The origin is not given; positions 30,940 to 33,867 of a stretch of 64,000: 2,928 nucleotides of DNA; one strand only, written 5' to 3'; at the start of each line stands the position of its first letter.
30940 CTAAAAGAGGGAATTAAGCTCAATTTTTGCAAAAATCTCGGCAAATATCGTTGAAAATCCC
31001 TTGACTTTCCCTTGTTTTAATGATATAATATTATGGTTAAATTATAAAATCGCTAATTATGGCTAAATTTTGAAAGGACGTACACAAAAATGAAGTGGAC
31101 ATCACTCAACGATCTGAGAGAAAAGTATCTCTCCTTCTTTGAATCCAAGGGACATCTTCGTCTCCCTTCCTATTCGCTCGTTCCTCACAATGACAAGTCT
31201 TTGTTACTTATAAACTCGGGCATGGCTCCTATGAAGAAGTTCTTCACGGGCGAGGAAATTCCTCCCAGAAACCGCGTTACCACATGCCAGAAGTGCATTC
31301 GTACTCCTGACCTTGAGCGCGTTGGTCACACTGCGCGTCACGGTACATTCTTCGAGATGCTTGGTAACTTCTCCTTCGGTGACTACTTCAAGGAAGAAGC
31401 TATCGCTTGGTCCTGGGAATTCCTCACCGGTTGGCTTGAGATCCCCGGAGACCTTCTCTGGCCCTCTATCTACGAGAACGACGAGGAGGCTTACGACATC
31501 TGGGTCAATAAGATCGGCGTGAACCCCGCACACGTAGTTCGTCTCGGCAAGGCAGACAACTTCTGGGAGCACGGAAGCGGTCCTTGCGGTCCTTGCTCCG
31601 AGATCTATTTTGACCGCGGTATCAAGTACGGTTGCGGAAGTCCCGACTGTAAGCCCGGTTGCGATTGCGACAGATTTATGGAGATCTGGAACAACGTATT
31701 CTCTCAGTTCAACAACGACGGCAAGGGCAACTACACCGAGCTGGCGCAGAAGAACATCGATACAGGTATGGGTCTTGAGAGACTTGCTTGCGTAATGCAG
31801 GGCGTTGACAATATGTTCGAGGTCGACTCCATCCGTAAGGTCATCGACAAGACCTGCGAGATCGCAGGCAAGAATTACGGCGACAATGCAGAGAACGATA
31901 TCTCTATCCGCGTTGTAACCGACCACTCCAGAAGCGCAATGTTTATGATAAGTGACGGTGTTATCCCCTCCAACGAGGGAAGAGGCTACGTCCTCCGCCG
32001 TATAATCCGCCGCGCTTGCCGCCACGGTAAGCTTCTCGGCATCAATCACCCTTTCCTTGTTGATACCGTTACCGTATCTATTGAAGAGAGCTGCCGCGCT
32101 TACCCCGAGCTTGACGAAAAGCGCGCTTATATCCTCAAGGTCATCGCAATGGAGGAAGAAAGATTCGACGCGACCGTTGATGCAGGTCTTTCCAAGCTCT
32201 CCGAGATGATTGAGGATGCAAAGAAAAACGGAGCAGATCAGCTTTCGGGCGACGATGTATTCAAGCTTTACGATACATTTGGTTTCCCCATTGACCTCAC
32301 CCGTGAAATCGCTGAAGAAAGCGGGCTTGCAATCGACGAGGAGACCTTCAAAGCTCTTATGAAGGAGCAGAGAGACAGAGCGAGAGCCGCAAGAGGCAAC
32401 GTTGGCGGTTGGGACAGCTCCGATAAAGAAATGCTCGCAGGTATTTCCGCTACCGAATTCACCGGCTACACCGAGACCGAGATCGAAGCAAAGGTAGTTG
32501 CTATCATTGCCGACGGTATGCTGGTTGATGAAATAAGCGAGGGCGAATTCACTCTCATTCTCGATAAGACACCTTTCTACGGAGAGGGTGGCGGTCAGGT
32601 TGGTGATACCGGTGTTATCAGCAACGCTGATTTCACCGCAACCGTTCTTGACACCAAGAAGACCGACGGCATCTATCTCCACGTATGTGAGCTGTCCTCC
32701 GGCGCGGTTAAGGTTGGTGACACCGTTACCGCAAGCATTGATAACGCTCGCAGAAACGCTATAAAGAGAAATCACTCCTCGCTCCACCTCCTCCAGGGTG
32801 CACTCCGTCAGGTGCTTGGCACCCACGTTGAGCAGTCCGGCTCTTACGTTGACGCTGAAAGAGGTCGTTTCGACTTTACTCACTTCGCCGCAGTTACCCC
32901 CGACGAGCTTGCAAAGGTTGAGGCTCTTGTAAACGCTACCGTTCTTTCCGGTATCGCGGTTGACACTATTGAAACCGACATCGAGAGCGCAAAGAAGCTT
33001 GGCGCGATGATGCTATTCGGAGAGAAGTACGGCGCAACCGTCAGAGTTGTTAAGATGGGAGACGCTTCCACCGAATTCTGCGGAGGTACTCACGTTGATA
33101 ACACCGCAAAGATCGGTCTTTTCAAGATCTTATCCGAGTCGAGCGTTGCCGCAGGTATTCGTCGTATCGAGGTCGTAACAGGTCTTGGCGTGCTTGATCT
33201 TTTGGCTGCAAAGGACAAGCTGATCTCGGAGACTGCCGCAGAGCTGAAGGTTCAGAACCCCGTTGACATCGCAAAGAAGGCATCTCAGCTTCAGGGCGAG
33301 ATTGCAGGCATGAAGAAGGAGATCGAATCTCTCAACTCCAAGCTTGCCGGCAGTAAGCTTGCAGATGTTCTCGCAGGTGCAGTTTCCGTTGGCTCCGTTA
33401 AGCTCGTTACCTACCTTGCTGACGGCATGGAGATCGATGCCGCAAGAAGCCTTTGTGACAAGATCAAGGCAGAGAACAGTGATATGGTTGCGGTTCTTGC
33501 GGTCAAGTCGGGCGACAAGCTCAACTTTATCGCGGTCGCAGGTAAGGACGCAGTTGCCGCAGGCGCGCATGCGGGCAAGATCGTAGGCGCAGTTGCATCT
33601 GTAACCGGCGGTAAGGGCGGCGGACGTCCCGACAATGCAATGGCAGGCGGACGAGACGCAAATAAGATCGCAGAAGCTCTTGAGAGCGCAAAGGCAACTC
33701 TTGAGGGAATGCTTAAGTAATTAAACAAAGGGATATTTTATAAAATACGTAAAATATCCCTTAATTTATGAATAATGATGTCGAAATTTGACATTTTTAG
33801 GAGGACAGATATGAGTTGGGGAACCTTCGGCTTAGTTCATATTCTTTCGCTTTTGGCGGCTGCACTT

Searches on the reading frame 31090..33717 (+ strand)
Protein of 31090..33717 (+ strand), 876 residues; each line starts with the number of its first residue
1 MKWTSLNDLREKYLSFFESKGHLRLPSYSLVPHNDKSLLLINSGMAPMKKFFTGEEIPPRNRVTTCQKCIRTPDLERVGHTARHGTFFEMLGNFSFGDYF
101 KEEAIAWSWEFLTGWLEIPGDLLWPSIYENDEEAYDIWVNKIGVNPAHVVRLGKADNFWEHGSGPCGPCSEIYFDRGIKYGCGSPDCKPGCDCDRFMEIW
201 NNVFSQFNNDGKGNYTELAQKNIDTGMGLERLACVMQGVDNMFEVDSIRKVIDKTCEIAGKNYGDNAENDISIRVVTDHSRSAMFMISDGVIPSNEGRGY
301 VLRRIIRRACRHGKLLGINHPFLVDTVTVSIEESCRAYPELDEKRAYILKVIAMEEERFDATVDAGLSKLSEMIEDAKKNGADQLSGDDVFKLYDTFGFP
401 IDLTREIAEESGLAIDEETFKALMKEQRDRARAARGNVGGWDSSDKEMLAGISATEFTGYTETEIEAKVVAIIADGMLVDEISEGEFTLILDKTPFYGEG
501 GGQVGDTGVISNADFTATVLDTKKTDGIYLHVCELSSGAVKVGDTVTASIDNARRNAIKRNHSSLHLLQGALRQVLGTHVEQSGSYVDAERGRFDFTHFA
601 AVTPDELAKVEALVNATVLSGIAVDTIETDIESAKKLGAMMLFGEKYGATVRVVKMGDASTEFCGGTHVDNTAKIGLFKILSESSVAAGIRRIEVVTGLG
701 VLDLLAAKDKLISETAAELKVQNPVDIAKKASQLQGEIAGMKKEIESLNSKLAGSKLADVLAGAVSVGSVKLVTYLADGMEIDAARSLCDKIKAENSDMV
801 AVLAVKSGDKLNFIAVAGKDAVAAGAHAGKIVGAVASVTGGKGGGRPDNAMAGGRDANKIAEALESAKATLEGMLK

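Call 75: find_homologous_proteins(query=window:31090-33717:+, max_evalue=1e-100)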
Query window:31090-33717:+ (876 aa): 8000 proteins with E <= 1e-100 among 8000 candidates; the best 120 are listed.
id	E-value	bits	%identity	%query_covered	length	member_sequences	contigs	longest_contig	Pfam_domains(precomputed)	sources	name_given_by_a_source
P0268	0.0e+0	1980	100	100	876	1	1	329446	PF01411.25,PF07973.20,PF02272.25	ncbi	-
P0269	0.0e+0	1897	95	100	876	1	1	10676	PF01411.25,PF07973.20,PF02272.25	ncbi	-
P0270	0.0e+0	1896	95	100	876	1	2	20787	PF01411.25,PF07973.20,PF02272.25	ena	-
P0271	0.0e+0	1894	95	100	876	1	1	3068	PF01411.25,PF07973.20,PF02272.25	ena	-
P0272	0.0e+0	1885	95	100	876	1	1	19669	PF01411.25,PF07973.20,PF02272.25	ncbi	-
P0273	0.0e+0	1883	95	100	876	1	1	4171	PF01411.25,PF07973.20,PF02272.25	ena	-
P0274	0.0e+0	1883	94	100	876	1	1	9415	PF01411.25,PF07973.20,PF02272.25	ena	-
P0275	0.0e+0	1882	94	100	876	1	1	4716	PF01411.25,PF07973.20,PF02272.25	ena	-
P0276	0.0e+0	1881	95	100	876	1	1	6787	PF01411.25,PF07973.20,PF02272.25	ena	-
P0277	0.0e+0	1878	93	100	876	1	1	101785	PF01411.25,PF07973.20,PF02272.25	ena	-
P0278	0.0e+0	1876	94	100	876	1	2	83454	PF01411.25,PF07973.20,PF02272.25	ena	-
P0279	0.0e+0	1876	94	100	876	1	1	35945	PF01411.25,PF07973.20,PF02272.25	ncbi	-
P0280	0.0e+0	1874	94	100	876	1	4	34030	PF01411.25,PF07973.20,PF02272.25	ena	-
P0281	0.0e+0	1873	94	100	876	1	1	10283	PF01411.25,PF07973.20,PF02272.25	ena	-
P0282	0.0e+0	1870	94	100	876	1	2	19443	PF01411.25,PF07973.20,PF02272.25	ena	-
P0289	0.0e+0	1860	94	100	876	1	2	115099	PF01411.25,PF07973.20,PF02272.25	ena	-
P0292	0.0e+0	1854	93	100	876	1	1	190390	PF01411.25,PF07973.20,PF02272.25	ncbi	-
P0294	0.0e+0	1852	93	100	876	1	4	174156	PF01411.25,PF07973.20,PF02272.25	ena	-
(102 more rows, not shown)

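Call 76: find_encoding_contigs(protein=P0268, flank=7000, max_places=2)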
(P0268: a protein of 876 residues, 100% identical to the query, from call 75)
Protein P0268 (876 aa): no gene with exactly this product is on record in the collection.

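Call 77: find_encoding_contigs(protein=P0277, flank=9000, max_places=2)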
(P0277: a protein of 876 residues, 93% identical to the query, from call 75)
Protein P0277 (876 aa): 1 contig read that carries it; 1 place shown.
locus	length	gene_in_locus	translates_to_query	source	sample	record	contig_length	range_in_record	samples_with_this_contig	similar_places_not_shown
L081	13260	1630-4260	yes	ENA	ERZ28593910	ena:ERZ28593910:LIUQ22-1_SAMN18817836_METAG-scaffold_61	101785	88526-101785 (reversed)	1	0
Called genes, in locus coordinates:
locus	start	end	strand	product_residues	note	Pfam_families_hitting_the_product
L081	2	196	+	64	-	?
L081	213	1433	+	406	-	PF16491:Peptidase_M48_N, PF05569:Peptidase_M56 (weak), PF01435:Peptidase_M48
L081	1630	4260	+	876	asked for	PF01411:tRNA-synt_2c, PF07973:tRNA_SAD, PF02272:DHHA1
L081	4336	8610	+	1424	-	-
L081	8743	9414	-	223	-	PF00834:Ribul_P_3_epim, PF00977:His_biosynth (faint)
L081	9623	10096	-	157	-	PF02542:YgbB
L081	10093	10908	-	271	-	PF01128:IspD, PF12804:NTP_transf_3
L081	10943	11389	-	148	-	PF02502:LacAB_rpiB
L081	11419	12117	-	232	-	PF00814:TsaD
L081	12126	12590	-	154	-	PF02367:TsaE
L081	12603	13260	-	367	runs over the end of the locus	PF01381:HTH_3, PF12844:HTH_19, PF13560:HTH_31 (faint)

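Call 78: find_encoding_contigs(protein=P0292, flank=9000, max_places=2)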
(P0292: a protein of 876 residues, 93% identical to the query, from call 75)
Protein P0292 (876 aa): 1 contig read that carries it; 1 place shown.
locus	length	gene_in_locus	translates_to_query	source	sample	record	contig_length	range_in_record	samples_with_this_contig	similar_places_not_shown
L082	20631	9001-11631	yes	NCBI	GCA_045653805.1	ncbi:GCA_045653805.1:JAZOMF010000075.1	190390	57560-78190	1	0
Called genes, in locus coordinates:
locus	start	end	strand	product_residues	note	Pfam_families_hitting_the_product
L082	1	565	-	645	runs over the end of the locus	PF00795:CN_hydrolase, PF02540:NAD_synthase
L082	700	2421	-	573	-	PF00501:AMP-binding, PF23562:AMP-binding_C_3, PF13193:AMP-binding_C (weak)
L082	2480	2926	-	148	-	PF12802:MarR_2 (weak)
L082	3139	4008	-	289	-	PF01636:APH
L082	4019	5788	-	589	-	PF05833:NFACT_N, PF05670:NFACT-R_1, PF18297:NFACT-R_2 (weak)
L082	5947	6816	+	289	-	PF01869:BcrAD_BadFG, PF03630:Fumble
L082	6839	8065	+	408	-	PF16491:Peptidase_M48_N, PF05569:Peptidase_M56 (faint), PF01435:Peptidase_M48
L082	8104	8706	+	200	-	-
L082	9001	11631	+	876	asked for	PF01411:tRNA-synt_2c, PF07973:tRNA_SAD, PF02272:DHHA1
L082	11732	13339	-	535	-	PF00488:MutS_V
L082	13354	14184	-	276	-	PF02811:PHP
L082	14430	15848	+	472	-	PF02614:UxaC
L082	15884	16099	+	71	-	-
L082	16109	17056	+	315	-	PF00389:2-Hacid_dh, PF02826:2-Hacid_dh_C, PF00670:AdoHcyase_NAD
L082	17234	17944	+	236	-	PF01479:S4, PF00849:PseudoU_synth_2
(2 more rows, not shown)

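Call 79: find_encoding_contigs(protein=P0294, flank=9000, max_places=2)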
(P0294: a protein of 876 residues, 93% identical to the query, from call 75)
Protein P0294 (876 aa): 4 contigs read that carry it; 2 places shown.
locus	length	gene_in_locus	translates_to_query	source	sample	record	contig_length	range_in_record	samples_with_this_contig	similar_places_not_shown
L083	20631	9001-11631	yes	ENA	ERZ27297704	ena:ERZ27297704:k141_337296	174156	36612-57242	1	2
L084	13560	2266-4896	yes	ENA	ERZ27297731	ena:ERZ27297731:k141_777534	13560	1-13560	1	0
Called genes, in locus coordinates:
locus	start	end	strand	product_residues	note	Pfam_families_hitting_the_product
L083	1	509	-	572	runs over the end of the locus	PF00501:AMP-binding, PF23562:AMP-binding_C_3, PF13193:AMP-binding_C (weak)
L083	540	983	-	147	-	-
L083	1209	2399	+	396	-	PF01408:GFO_IDH_MocA, PF21252:Glyco_hydro_109_C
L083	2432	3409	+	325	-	PF01120:Alpha_L_fucos, PF14871:GHL6 (faint)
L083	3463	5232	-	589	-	PF05833:NFACT_N, PF05670:NFACT-R_1, PF18297:NFACT-R_2 (weak)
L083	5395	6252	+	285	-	PF01869:BcrAD_BadFG, PF03630:Fumble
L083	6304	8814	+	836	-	-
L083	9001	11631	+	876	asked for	PF01411:tRNA-synt_2c, PF07973:tRNA_SAD, PF02272:DHHA1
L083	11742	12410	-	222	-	PF00834:Ribul_P_3_epim, PF00215:OMPdecase (faint)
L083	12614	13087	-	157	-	PF02542:YgbB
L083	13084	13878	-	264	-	PF01128:IspD, PF12804:NTP_transf_3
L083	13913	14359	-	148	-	PF02502:LacAB_rpiB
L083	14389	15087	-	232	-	PF00814:TsaD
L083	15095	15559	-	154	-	PF02367:TsaE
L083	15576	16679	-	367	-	PF01381:HTH_3, PF12844:HTH_19 (weak)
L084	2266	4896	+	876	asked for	PF01411:tRNA-synt_2c, PF07973:tRNA_SAD, PF02272:DHHA1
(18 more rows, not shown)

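Call 81: find_encoding_contigs(protein=P0270, flank=9000, max_places=2)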
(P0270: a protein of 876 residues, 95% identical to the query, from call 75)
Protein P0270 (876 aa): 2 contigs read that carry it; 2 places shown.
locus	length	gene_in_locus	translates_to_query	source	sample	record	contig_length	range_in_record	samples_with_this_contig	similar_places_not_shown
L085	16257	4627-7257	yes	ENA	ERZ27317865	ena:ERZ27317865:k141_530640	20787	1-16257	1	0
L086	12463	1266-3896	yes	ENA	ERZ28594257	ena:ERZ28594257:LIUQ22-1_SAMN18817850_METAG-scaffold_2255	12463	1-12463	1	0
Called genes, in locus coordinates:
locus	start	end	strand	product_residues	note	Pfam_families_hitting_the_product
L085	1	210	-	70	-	?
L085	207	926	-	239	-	-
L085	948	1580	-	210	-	PF01725:Ham1p_like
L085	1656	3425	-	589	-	PF05833:NFACT_N, PF05670:NFACT-R_1, PF18297:NFACT-R_2 (weak)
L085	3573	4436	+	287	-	PF01869:BcrAD_BadFG, PF03630:Fumble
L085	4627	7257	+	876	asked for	PF01411:tRNA-synt_2c, PF07973:tRNA_SAD, PF02272:DHHA1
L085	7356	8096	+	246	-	PF14808:TMEM164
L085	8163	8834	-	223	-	PF00834:Ribul_P_3_epim, PF00215:OMPdecase (faint)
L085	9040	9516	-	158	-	PF02542:YgbB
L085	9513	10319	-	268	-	PF01128:IspD, PF12804:NTP_transf_3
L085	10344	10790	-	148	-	PF02502:LacAB_rpiB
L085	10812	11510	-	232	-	PF00814:TsaD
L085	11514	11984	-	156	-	PF02367:TsaE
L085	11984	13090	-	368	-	PF01381:HTH_3, PF12844:HTH_19, PF13560:HTH_31 (faint)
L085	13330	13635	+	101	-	PF01371:Trp_repressor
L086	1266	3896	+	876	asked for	PF01411:tRNA-synt_2c, PF07973:tRNA_SAD, PF02272:DHHA1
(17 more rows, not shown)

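Call 82: find_encoding_contigs(protein=P0272, flank=9000, max_places=2)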
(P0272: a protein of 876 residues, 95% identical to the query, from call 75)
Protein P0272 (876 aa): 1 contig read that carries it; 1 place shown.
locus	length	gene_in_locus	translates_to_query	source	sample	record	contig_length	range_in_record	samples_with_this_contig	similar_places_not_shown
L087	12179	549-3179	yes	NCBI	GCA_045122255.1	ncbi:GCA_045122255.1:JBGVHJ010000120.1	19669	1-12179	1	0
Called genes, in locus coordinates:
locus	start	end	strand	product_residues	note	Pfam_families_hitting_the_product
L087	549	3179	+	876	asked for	PF01411:tRNA-synt_2c, PF07973:tRNA_SAD, PF02272:DHHA1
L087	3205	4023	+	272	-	PF14808:TMEM164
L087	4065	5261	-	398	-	-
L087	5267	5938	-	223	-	PF00834:Ribul_P_3_epim, PF00977:His_biosynth (faint)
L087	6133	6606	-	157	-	PF02542:YgbB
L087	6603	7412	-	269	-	PF01128:IspD, PF12804:NTP_transf_3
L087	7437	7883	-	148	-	PF02502:LacAB_rpiB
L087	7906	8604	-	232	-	PF00814:TsaD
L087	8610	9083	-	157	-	PF02367:TsaE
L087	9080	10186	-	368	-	PF01381:HTH_3, PF12844:HTH_19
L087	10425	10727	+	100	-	PF01371:Trp_repressor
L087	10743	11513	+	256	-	PF01209:Ubie_methyltran, PF13489:Methyltransf_23, PF13847:Methyltransf_31, PF08241:Methyltransf_11, PF08242:Methyltransf_12 (weak), PF13649:Methyltransf_25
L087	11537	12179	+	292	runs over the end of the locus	PF01430:HSP33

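Call 83: find_encoding_contigs(protein=P0278, flank=9000, max_places=2)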
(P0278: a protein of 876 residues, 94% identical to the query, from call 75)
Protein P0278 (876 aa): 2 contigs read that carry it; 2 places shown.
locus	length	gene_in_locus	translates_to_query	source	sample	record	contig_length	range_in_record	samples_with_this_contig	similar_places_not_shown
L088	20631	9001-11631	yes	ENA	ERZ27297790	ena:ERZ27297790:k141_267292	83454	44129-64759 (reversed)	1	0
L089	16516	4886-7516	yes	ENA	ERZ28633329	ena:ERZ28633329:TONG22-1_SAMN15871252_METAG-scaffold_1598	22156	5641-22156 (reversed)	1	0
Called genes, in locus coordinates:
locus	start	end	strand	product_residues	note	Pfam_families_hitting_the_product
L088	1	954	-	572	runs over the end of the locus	PF00501:AMP-binding, PF13193:AMP-binding_C (faint), PF23562:AMP-binding_C_3 (weak)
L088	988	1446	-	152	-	PF12802:MarR_2 (weak)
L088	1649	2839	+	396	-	PF01408:GFO_IDH_MocA (weak), PF21252:Glyco_hydro_109_C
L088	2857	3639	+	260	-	PF00702:Hydrolase, PF13344:Hydrolase_6, PF13242:Hydrolase_like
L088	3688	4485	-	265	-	PF01209:Ubie_methyltran, PF03848:TehB (weak), PF13489:Methyltransf_23, PF05175:MTS (weak), PF13847:Methyltransf_31, PF08241:Methyltransf_11, PF08242:Methyltransf_12, PF13649:Methyltransf_25, +3 more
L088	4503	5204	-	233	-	-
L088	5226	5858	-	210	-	PF01725:Ham1p_like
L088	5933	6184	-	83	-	-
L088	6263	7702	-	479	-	PF05833:NFACT_N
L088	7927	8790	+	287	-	PF01869:BcrAD_BadFG, PF03630:Fumble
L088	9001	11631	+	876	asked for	PF01411:tRNA-synt_2c, PF07973:tRNA_SAD, PF02272:DHHA1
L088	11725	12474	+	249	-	PF14808:TMEM164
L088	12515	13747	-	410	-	-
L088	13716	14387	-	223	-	PF00834:Ribul_P_3_epim, PF00977:His_biosynth (faint)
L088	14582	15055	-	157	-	PF02542:YgbB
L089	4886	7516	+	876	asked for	PF01411:tRNA-synt_2c, PF07973:tRNA_SAD, PF02272:DHHA1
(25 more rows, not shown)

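Call 84: find_encoding_contigs(protein=P0289, flank=9000, max_places=2)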
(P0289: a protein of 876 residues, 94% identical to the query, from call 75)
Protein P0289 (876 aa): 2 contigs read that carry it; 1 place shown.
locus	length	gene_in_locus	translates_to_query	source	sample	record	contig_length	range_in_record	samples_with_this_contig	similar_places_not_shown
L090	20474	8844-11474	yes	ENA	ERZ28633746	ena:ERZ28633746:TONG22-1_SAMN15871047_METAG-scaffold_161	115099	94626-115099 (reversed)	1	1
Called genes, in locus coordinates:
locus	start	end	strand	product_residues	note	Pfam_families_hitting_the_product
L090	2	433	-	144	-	?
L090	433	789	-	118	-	PF18823:InPase (weak)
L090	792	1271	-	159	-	PF00293:NUDIX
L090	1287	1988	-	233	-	-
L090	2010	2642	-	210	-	PF01725:Ham1p_like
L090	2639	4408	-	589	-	PF05833:NFACT_N, PF05670:NFACT-R_1, PF18297:NFACT-R_2 (weak)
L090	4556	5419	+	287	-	PF01869:BcrAD_BadFG, PF03630:Fumble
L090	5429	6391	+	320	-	PF13306:LRR_5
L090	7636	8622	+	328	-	PF13306:LRR_5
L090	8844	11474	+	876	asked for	PF01411:tRNA-synt_2c, PF07973:tRNA_SAD, PF02272:DHHA1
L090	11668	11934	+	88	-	PF12844:HTH_19, PF13560:HTH_31, PF01381:HTH_3, PF13443:HTH_26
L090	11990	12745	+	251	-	-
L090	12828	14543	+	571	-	PF00664:ABC_membrane, PF00005:ABC_tran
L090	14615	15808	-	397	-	-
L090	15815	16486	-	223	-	PF00834:Ribul_P_3_epim, PF00977:His_biosynth (faint), PF00215:OMPdecase (faint)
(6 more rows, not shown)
